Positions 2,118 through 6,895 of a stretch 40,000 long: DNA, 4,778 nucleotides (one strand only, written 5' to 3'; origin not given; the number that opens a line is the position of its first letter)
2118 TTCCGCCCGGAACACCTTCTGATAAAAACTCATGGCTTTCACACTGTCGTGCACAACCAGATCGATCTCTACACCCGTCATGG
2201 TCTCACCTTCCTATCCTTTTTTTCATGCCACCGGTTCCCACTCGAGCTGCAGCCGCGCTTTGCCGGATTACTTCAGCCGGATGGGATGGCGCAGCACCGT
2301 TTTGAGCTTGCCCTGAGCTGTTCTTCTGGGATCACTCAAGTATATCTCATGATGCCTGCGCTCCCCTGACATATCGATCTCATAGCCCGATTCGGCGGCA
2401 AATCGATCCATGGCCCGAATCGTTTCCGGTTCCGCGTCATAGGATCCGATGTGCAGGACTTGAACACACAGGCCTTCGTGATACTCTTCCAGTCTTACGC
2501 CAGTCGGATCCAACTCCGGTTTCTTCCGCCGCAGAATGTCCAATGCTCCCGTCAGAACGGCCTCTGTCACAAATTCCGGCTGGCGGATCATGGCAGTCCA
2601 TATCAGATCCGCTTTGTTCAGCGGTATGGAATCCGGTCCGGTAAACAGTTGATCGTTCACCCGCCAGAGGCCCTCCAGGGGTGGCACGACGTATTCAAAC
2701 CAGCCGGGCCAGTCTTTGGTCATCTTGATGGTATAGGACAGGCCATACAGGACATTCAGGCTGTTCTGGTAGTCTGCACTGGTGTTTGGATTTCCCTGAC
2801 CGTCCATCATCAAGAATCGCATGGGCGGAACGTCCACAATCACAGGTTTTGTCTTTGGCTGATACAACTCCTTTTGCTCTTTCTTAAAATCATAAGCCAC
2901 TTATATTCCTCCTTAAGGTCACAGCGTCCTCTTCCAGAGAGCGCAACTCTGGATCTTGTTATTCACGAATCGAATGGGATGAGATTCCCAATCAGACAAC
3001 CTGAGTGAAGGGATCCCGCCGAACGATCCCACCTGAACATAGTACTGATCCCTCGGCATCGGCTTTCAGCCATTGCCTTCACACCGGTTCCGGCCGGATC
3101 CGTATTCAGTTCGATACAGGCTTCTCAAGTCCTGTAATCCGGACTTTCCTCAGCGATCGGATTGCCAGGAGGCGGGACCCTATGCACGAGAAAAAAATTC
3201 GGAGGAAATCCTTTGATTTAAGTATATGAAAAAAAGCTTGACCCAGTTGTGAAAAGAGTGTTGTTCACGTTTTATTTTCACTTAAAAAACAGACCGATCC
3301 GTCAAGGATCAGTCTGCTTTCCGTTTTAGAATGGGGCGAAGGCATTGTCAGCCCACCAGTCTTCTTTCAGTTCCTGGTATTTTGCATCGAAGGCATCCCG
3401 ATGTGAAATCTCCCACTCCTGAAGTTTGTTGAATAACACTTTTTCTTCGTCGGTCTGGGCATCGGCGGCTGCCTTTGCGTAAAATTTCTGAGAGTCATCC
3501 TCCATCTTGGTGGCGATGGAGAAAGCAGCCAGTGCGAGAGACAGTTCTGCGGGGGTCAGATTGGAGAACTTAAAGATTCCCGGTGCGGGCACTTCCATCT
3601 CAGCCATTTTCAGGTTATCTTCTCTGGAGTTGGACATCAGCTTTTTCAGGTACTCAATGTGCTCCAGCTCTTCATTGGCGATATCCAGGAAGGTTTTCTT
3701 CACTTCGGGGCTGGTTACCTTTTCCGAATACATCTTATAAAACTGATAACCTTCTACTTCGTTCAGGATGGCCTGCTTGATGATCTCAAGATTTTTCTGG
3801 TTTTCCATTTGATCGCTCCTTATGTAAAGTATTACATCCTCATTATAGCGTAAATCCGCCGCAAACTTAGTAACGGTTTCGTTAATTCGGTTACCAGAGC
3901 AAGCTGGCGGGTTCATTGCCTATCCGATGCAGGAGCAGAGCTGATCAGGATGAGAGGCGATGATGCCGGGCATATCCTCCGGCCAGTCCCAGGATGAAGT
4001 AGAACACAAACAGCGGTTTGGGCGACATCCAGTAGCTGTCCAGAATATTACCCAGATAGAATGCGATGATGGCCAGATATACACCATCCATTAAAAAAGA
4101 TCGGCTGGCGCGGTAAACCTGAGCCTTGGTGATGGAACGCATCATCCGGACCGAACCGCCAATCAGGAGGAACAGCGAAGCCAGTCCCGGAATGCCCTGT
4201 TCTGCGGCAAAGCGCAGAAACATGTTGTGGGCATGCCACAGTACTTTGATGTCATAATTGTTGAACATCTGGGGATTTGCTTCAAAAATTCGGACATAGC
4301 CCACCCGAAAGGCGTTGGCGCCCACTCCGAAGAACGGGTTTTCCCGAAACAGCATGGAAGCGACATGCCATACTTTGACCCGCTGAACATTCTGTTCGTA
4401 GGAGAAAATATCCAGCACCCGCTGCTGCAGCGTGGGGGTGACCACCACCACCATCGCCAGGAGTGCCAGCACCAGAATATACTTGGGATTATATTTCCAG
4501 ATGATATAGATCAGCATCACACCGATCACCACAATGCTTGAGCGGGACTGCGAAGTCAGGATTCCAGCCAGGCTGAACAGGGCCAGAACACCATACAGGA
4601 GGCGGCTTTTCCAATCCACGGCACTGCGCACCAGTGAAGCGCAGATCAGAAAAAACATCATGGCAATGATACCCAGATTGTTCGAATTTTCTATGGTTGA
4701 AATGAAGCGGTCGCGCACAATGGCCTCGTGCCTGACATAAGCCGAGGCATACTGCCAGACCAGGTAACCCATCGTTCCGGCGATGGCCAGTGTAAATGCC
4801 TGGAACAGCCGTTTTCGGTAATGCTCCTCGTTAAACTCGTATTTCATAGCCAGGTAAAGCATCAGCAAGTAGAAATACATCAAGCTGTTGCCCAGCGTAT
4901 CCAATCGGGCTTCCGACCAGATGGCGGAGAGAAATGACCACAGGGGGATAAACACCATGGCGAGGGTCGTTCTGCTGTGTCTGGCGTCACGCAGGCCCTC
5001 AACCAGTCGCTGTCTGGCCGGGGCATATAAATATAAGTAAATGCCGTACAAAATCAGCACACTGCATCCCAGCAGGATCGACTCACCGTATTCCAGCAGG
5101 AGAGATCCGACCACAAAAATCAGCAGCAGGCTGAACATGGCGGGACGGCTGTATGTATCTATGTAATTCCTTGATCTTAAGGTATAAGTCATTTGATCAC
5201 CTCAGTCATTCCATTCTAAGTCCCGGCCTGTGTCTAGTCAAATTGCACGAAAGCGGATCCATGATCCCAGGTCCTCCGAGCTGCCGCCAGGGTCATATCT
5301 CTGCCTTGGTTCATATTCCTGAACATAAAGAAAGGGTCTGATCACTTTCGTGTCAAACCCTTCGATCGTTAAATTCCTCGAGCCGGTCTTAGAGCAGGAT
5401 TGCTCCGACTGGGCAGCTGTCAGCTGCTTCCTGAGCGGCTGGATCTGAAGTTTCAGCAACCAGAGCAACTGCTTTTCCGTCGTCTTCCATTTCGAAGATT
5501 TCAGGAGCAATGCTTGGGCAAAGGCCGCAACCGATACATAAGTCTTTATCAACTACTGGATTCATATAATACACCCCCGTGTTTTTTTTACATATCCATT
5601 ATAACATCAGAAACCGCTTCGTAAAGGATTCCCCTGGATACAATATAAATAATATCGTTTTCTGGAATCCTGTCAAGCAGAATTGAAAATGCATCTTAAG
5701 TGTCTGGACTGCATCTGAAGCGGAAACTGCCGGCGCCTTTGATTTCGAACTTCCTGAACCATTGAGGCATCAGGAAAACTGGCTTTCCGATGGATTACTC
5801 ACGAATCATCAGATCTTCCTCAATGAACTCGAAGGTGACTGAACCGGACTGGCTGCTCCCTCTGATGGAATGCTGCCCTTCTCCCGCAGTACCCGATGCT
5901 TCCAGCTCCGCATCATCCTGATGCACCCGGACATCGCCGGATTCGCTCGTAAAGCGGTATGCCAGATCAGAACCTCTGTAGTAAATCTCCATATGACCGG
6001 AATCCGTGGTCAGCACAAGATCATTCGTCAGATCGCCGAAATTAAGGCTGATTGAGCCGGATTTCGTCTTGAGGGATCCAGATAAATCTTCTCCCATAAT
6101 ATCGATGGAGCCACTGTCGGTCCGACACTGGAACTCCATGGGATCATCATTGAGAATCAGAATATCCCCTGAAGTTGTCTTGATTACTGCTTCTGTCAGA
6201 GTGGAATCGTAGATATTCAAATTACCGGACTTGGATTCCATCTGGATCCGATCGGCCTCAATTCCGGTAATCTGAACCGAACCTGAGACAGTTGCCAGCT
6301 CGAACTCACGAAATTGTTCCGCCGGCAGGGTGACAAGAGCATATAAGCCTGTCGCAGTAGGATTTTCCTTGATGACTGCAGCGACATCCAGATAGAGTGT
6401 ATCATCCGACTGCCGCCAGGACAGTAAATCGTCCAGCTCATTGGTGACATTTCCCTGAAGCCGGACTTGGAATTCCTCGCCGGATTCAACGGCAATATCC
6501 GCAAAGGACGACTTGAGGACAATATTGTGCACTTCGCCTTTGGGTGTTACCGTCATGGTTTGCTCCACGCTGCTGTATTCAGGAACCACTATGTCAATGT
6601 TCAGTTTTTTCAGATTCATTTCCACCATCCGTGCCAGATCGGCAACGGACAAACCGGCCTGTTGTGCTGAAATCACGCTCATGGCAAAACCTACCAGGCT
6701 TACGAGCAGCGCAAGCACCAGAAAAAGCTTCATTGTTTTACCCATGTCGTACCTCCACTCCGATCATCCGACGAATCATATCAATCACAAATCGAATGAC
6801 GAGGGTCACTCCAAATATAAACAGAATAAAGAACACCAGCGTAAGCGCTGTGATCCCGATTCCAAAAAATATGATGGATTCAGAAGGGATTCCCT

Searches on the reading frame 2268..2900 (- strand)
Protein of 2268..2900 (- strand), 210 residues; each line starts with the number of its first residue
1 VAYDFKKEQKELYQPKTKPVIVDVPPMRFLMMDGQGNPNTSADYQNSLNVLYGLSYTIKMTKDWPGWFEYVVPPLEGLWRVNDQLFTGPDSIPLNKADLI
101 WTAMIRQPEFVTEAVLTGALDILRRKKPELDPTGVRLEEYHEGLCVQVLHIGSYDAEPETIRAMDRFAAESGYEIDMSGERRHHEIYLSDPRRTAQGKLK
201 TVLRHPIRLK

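Call 37: search_protein_families(library=pfam, proteins=[window:2268-2900:-], max_evalue=0.001)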
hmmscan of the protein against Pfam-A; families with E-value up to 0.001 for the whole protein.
window:2268-2900:- (210 aa): 1 family
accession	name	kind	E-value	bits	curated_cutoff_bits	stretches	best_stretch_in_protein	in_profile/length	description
PF06445.20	GyrI-like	-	1.1e-16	61.9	26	1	18-207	2-154/155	GyrI-like small molecule binding domain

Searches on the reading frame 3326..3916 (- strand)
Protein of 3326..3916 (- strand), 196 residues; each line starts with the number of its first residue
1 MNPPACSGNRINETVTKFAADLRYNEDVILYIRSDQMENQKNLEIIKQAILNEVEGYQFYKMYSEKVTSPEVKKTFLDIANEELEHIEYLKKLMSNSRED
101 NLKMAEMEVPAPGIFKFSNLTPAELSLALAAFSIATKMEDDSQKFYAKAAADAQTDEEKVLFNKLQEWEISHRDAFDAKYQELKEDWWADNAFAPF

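Call 37: search_protein_families(library=pfam, proteins=[window:3326-3916:-], max_evalue=0.001)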
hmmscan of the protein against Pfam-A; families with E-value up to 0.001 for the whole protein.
window:3326-3916:- (196 aa): 2 families
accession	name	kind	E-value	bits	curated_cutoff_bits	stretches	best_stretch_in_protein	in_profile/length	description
PF02915.23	Rubrerythrin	-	1.1e-17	65.1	22.8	1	44-178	1-135/137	Rubrerythrin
PF09537.16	DUF2383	-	1.7e-06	28.6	30.8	1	45-98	5-58/111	Domain of unknown function (DUF2383)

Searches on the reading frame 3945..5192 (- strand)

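Call 37: search_protein_families(library=pfam, proteins=[window:3945-5192:-], max_evalue=0.001)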
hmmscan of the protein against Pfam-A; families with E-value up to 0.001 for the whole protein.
window:3945-5192:- (415 aa): 1 family
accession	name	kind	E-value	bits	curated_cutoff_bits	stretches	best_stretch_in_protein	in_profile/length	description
PF04932.20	Wzy_C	-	4.6e-21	75.6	31.7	1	203-340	2-148/149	O-Antigen ligase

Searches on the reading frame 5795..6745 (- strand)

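Call 37: search_protein_families(library=pfam, proteins=[window:5795-6745:-], max_evalue=0.001)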
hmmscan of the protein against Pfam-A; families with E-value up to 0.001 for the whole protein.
window:5795-6745:- (316 aa): 1 family
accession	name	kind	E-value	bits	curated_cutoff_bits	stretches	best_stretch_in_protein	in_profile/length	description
PF13349.12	DUF4097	-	2e-23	83.5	22.9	1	73-304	2-245/247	Toastrack DUF4097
